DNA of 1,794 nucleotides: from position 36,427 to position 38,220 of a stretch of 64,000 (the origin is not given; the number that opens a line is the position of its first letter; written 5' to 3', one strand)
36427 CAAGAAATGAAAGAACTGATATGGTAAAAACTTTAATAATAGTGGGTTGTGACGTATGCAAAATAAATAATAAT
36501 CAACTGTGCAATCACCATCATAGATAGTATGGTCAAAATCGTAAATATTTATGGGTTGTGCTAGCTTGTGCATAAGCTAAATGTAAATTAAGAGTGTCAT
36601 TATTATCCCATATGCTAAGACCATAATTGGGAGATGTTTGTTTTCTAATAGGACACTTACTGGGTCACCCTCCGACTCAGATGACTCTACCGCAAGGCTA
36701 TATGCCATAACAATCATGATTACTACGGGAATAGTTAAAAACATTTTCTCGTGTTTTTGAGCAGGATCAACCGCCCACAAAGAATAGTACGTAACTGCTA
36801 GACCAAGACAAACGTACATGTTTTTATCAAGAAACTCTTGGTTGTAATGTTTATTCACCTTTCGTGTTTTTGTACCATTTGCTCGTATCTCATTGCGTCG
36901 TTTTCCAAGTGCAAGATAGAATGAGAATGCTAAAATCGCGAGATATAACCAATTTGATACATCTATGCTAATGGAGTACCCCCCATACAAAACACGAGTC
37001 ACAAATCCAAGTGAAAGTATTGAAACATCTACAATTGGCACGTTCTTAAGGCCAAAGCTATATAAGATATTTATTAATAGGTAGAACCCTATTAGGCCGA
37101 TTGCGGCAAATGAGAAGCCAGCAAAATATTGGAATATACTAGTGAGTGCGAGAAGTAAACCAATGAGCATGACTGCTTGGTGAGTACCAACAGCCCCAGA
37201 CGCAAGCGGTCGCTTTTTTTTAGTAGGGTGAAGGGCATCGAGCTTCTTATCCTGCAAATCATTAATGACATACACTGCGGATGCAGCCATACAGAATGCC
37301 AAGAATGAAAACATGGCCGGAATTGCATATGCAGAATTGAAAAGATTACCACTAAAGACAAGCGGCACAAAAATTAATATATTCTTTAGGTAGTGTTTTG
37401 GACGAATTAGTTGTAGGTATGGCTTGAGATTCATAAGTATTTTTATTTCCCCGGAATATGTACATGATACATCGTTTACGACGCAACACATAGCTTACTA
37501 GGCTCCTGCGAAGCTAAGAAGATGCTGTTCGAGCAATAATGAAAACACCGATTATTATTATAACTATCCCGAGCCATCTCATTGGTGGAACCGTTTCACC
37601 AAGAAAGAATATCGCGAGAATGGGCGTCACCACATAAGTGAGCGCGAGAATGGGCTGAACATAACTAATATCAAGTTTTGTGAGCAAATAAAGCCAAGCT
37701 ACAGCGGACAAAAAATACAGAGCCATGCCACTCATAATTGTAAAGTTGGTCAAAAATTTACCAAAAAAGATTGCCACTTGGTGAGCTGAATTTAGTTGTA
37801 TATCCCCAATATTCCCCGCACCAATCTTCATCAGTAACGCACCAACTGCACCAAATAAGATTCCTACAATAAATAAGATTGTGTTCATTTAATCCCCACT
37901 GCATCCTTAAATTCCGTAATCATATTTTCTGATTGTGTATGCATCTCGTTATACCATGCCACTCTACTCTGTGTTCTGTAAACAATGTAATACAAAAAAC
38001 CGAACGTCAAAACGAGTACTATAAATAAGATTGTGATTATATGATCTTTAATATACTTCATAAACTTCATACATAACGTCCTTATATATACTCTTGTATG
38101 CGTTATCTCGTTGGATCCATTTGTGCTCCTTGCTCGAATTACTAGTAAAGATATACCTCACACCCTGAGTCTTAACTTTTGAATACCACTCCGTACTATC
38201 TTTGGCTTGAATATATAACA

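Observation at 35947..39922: PRPP-dependent lipid-linked pentose glycosylation module: GT-C, small flippase-like protein, UbiA-type phosphoribosyltransferase and HAD phosphatase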

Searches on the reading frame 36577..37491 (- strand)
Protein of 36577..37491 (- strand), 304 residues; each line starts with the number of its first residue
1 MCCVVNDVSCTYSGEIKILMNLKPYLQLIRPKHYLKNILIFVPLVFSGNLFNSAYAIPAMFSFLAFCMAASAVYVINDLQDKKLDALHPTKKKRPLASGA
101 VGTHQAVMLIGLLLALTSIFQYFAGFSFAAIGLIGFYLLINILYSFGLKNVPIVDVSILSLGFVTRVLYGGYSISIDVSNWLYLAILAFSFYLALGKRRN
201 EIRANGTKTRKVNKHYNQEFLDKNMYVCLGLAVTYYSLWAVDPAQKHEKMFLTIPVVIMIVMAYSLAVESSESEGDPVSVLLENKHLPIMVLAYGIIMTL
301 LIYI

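Call 3: search_protein_families(library=pfam, proteins=[window:36577-37491:-], max_evalue=0.01)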
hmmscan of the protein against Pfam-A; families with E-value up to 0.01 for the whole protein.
window:36577-37491:- (304 aa): 1 family
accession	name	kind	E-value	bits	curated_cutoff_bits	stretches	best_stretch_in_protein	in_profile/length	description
PF01040.23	UbiA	-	1.1e-21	77.8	34.2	1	60-263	23-225/250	UbiA prenyltransferase family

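Call 4: search_protein_families(library=ncbifam, proteins=[window:36577-37491:-], max_evalue=0.01)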
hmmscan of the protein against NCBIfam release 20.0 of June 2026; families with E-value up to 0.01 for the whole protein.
window:36577-37491:- (304 aa): 17 families
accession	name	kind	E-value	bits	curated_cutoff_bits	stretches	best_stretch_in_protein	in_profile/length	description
NF008977.0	PRK12324.1-2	equivalog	7.7e-62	209.4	234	1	22-301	2-287/297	decaprenyl-phosphate phosphoribosyltransferase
NF008978.0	PRK12324.1-4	equivalog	1.1e-56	192.2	207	1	25-304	35-321/322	decaprenyl-phosphate phosphoribosyltransferase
NF006088.0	PRK08238.1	equivalog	1.9e-49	168.6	351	1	21-299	191-477/482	UbiA family prenyltransferase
NF008976.0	PRK12324.1-1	equivalog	1.4e-40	139.6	474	1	27-295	23-296/306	decaprenyl-phosphate phosphoribosyltransferase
NF009523.0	PRK12884.1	equivalog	1.5e-16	60.4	269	1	21-194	3-170/279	prenyltransferase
TIGR01474.1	ubiA_proteo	equivalog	2.1e-10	40.6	275.45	1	22-288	1-270/282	4-hydroxybenzoate octaprenyltransferase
TIGR01475.1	ubiA_other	subfamily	7.5e-09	35.4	180.8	1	22-179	2-155/282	UbiA-like polyprenyltransferase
NF009514.0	PRK12873.1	equivalog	1.9e-07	30.7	246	1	20-117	8-107/297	4-hydroxybenzoate polyprenyltransferase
NF003349.0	PRK04375.1-2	equivalog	1.9e-07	30.6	246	1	17-150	20-152/318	heme o synthase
TIGR01473.1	cyoE_ctaB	equivalog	2.4e-07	30.8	210.3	1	23-187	1-167/281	heme o synthase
NF005742.0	PRK07566.1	equivalog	1e-05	24.8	313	1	21-145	27-150/315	chlorophyll synthase ChlG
NF041586.1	MqnP_DT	exception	2.4e-05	24.2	430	1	24-119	2-96/277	menaquinone biosynthesis prenyltransferase MqnP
NF003348.0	PRK04375.1-1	equivalog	2.6e-05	23.8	285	1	20-189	1-171/292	heme o synthase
NF009532.0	PRK12895.1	equivalog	0.0003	20.3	414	1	35-139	12-119/286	prenyltransferase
NF009609.0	PRK13106.1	equivalog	0.00062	19.2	349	1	38-125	27-117/301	prenyltransferase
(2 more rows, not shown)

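Call 16: search_solved_structures(query=window:36577-37491:-, max_evalue=0.01, show_alignments=1)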
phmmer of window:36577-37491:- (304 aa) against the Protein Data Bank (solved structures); distinct sequences matched with E-value up to 0.01: 3.
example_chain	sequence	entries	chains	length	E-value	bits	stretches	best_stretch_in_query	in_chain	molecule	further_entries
8j8j_D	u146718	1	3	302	1.3e-30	110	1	26-294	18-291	Decaprenyl-phosphate phosphoribosyltransferase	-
8j8k_A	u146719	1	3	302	5.5e-23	85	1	26-294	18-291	Decaprenyl-phosphate phosphoribosyltransferase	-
4od4_A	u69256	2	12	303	0.0098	18.6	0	27-171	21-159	4-hydroxybenzoate octaprenyltransferase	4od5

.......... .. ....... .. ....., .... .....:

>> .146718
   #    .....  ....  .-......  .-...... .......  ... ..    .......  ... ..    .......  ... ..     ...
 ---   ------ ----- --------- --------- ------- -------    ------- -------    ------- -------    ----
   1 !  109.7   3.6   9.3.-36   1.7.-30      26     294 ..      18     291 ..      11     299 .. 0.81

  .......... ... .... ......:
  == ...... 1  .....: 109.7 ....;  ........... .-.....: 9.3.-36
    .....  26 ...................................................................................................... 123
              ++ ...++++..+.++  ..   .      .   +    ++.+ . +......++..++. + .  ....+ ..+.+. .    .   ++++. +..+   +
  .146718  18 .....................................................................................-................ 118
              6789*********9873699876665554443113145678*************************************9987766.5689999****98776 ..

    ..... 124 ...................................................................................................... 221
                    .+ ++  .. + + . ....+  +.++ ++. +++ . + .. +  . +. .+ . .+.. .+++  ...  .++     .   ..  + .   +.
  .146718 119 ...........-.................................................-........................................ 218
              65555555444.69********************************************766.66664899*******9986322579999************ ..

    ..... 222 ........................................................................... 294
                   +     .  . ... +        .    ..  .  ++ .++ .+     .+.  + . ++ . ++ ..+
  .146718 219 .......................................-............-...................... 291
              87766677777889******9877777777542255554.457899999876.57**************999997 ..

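Call 34: search_dna_similar(query=window:36577-37491:-, collection=phages, mode=protein, max_evalue=0.00001, max_rows=15)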
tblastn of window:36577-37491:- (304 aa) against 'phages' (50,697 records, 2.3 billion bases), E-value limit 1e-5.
Records with a match: 1; places in all: 1; records where one place covers at least 80% of the query: 1.
Best place of each record, by identity: <60% 1.
By first word of the organism name: Bacteriophage 1.
By host as written in the record: - 1.
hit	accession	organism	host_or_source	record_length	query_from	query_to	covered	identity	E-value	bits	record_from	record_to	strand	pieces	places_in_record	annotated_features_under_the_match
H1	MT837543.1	Bacteriophage sp.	human fecal samples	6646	22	303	93%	30.1%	2e-37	147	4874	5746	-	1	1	record has no annotation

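Call 35: get_annotated_region(hit=H1, flank=6000)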
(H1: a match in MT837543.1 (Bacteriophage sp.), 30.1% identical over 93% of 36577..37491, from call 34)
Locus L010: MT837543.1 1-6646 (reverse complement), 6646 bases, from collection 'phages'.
description: UNVERIFIED: Bacteriophage sp. clone scaffold_5080 genomic sequence.
organism: Bacteriophage sp. (NCBI taxid 38018)
taxonomy: Viruses
host: -; source: human fecal samples; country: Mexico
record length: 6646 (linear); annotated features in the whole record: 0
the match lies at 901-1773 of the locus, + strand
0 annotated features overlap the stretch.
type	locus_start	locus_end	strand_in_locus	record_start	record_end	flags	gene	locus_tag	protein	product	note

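Call 36: search_dna_similar(query=window:36577-37491:-, collection=plasmids, mode=protein, max_evalue=1e-10, max_rows=25)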
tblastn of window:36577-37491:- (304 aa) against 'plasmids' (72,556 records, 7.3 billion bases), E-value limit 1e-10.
Records with a match: 99; places in all: 99; records where one place covers at least 80% of the query: 55.
Best place of each record, by identity: <60% 99.
By first word of the organism name: Rhizobium 36; Sinorhizobium 5; Vibrio 3; Burkholderia 3; Salipiger 3; Cereibacter 3; Mesorhizobium 3; Sphingomonadaceae 3; Lactococcus 2; Natronococcus 2; and 30 more.
By predicted mobility (MOB-suite, as given by PLSDB): non-mobilizable 68; conjugative 21; mobilizable 10.
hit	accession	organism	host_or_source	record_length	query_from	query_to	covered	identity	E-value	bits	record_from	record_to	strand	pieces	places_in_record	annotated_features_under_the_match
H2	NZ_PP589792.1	Lactococcus sp.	Bacterial culture,Dairy environment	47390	22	304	93%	42.2%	1e-67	235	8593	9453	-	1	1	decaprenyl-phosphate phosphoribosyltransferase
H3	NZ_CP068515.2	Lactococcus cremoris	Whole organism,Dairy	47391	22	304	93%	42.2%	1e-67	235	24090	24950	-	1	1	decaprenyl-phosphate phosphoribosyltransferase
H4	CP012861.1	Persicobacter sp. JZB09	cell culture,soil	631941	13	304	96%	33.7%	2e-35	142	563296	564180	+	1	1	record has no annotation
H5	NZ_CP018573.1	Marivivens sp. JLT3646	cell culture,shallow-sea hydrothermal ...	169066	11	303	96%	32.8%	2e-38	150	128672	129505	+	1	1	decaprenyl-phosphate phosphoribosyltransferase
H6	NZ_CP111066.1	Chondrinema litorale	Seaweed,red alga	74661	25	303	92%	33.8%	4e-42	161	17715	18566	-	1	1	decaprenyl-phosphate phosphoribosyltransferase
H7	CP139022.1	Flammeovirgaceae bacterium SG7u.111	Seagrass,tissue sample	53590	26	303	91%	33.3%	1e-38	151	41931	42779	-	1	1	decaprenyl-phosphate phosphoribosyltransferase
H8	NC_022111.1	Prevotella sp. oral taxon 299 str. F0039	Homo sapiens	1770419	15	303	95%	32.0%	3e-40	156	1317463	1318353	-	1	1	none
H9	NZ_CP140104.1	Vibrio alfacsensis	Scophthalmus maximus,intestinal tract ...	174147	21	297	91%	32.8%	1e-22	105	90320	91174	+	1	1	UbiA family prenyltransferase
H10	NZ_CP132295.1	Natronococcus sp. AD-5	cell culture,sediment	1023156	12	303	96%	31.0%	2e-31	130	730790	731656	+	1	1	record has no annotation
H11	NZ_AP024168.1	Vibrio alfacsensis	-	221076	21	297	91%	32.4%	3e-22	103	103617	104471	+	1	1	UbiA family prenyltransferase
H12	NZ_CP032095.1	Vibrio alfacsensis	Solea senegalensis,whole ...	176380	21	297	91%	32.4%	5e-22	103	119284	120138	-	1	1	UbiA family prenyltransferase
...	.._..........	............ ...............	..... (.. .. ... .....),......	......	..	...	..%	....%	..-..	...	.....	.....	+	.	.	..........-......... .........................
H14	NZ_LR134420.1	Legionella adelaidensis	environmental,Cooling tower water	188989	21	284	87%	31.4%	1e-26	117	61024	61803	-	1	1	decaprenyl-phosphate phosphoribosyltransferase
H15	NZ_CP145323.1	Rhodococcus ruber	-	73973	26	294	88%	30.5%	2e-37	148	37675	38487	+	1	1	decaprenyl-phosphate phosphoribosyltransferase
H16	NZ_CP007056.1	Halostagnicola larsenii XH-48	-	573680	11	277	88%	30.5%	2e-27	119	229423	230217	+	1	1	decaprenyl-phosphate phosphoribosyltransferase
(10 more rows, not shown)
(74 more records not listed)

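Call 37: get_annotated_region(hit=H3, flank=9000)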
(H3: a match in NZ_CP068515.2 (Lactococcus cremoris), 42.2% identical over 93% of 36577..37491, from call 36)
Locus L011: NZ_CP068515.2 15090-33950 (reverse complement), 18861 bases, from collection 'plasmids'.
description: Lactococcus cremoris strain F.2.7 plasmid pF27D, complete sequence
organism: Lactococcus cremoris (NCBI taxid 1359)
taxonomy: Bacteria; Bacillota; Bacilli; Lactobacillales; Streptococcaceae; Lactococcus; Lactococcus cremoris
host: -; source: Whole organism,Dairy; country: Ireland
typing (MOB-suite, as given by PLSDB): mobilizable; replicon rep_cluster_414,rep_cluster_556; relaxase MOBP,MOB_Unknown
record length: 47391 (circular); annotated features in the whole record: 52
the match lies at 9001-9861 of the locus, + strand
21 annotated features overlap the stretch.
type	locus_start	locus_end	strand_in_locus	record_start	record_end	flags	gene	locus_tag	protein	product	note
CDS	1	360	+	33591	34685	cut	-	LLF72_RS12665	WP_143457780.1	glycosyltransferase family 1 protein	-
CDS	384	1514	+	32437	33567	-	-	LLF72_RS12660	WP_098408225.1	glycoside hydrolase family 99-like domain-containing protein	-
CDS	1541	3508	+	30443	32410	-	-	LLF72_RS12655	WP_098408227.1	capsular polysaccharide synthesis protein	-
CDS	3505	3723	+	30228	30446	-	-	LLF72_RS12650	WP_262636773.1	hypothetical protein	-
CDS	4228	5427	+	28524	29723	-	-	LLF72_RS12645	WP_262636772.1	O-antigen ligase family protein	-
CDS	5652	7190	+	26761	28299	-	-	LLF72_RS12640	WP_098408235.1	oligosaccharide flippase family protein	-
CDS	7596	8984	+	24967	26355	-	-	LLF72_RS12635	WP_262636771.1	hypothetical protein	-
CDS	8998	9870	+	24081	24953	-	-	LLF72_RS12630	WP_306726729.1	decaprenyl-phosphate phosphoribosyltransferase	-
CDS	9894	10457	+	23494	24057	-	-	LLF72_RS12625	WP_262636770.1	HAD-IB family phosphatase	GO:0008152 - metabolic process [Evidence IEA]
CDS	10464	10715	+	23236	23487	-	-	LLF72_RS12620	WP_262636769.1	GtrA family protein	GO:0000271 - polysaccharide biosynthetic process [Evidence IEA]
CDS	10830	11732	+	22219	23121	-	-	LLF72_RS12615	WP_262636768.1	phosphodiester glycosidase family protein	-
CDS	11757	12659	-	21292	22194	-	-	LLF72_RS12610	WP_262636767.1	LCP family protein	-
CDS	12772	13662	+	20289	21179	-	-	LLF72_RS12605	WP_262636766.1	IS982-like element IS982B family transposase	GO:0006313 - DNA transposition [Evidence IEA]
CDS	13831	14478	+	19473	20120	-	pcp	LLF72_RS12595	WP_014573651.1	pyroglutamyl-peptidase I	GO:0030163 - protein catabolic process [Evidence IEA]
CDS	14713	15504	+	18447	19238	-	-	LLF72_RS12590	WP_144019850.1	Type 1 glutamine amidotransferase-like domain-containing protein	GO:0006508 - proteolysis [Evidence IEA]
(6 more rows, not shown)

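Call 48: find_homologous_proteins(query=window:36577-37491:-, max_evalue=1e-10)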
Query window:36577-37491:- (304 aa): 4392 proteins with E <= 1e-10 among 7275 candidates; the best 120 are listed.
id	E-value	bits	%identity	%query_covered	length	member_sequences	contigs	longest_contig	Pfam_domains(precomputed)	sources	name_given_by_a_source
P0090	1.1e-179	614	100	94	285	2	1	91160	PF01040.24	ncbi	-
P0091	1.2e-128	447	72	94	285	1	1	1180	PF01040.24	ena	-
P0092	4.8e-128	445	71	93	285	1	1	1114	PF01040.24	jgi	jgi:decaprenyl-phosphate phosphoribosyltransferase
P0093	2.7e-124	432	69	94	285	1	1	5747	PF01040.24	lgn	-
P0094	3.4e-123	429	69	94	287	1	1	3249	PF01040.24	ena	-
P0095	1.9e-122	426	69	94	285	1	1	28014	PF01040.24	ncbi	-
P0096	6.2e-122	425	69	94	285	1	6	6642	PF01040.24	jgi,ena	-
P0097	6.9e-122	424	66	94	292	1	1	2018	PF01040.24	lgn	-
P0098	8.6e-122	424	68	94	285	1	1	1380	PF01040.24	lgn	-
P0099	3.5e-121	422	67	94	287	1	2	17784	PF01040.24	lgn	-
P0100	4.9e-121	422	66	94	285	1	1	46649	PF01040.24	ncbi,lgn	-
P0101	1.9e-120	420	66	94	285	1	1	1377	PF01040.24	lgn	-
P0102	2.0e-120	420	66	94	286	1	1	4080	PF01040.24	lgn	-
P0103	3.5e-120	419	67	94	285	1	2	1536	PF01040.24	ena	-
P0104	5.3e-119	415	66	92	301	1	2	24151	PF01040.24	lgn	-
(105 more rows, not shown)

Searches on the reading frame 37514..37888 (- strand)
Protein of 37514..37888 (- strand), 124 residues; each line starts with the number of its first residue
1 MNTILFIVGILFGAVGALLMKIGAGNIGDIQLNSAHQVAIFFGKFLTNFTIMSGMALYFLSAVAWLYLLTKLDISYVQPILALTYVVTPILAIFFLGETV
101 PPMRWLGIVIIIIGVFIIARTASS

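Call 3: search_protein_families(library=pfam, proteins=[window:37514-37888:-], max_evalue=0.01)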
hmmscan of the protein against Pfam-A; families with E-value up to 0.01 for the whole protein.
window:37514-37888:- (124 aa): 3 families
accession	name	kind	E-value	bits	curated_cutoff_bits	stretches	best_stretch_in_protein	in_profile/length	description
PF00892.27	EamA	-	5.8e-09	36.8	28.2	1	40-119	62-134/135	EamA-like transporter family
PF10639.15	TMEM234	-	6.1e-07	30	30.1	1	5-118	1-112/113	Putative transmembrane family 234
PF03151.22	TPT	-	0.00013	21.9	30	1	59-119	76-136/291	Triose-phosphate Transporter family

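Call 4: search_protein_families(library=ncbifam, proteins=[window:37514-37888:-], max_evalue=0.01)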
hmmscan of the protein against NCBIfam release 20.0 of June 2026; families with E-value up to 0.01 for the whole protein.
window:37514-37888:- (124 aa): 7 families
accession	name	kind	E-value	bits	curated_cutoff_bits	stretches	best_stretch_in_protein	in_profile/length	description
NF002816.2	PRK02971.1-2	equivalog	5e-12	46.3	99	1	8-120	5-118/120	4-amino-4-deoxy-L-arabinose-phosphoundecaprenol flippase subunit ArnF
NF011625.2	PRK15051.1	equivalog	1.2e-07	31.9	92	1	48-120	35-109/111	4-amino-4-deoxy-L-arabinose-phosphoundecaprenol flippase subunit ArnE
TIGR03340.1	phn_DUF6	hypoth_equivalog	4.8e-07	29.7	288.15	1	46-122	62-137/281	phosphonate utilization associated putative membrane protein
TIGR00817.1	tpt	subfamily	0.0011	18.6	317.9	1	69-122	86-139/302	Tpt phosphate/phosphoenolpyruvate translocator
NF012170.0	qac_SMR_J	exception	0.0021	18.4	210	1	27-122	15-104/107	quaternary ammonium compound efflux SMR transporter QacJ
TIGR00950.1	2A78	equivalog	0.0037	16.7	230.2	1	59-115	207-263/264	carboxylate/amino acid/amine transporter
NF000384.1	QacCGHJ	equivalog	0.0043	17.3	160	1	18-119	6-101/107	QacCGHJ group quaternary ammonium compound efflux SMR transporter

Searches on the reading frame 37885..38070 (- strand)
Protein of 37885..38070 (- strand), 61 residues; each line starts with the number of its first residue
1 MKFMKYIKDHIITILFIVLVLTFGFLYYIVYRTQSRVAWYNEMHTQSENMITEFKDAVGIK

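Call 3: search_protein_families(library=pfam, proteins=[window:37885-38070:-], max_evalue=0.01)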
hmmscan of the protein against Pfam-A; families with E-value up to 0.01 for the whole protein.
window:37885-38070:- (61 aa): 1 family
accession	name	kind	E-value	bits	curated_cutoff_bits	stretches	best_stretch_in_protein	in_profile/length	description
PF20455.3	DUF6708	-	0.0058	16.9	27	1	9-47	158-196/200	Family of unknown function (DUF6708)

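Call 4: search_protein_families(library=ncbifam, proteins=[window:37885-38070:-], max_evalue=0.01)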
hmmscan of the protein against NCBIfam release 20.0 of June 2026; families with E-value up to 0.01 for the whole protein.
window:37885-38070:- (61 aa): 2 families
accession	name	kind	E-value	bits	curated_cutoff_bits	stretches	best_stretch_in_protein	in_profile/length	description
TIGR02920.1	acc_sec_Y2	equivalog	0.0067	15.3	249.6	1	8-52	176-222/395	accessory Sec system protein translocase subunit SecY2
TIGR00739.1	yajC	equivalog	0.0091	16.1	44.2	0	15-36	5-26/84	preprotein translocase subunit YajC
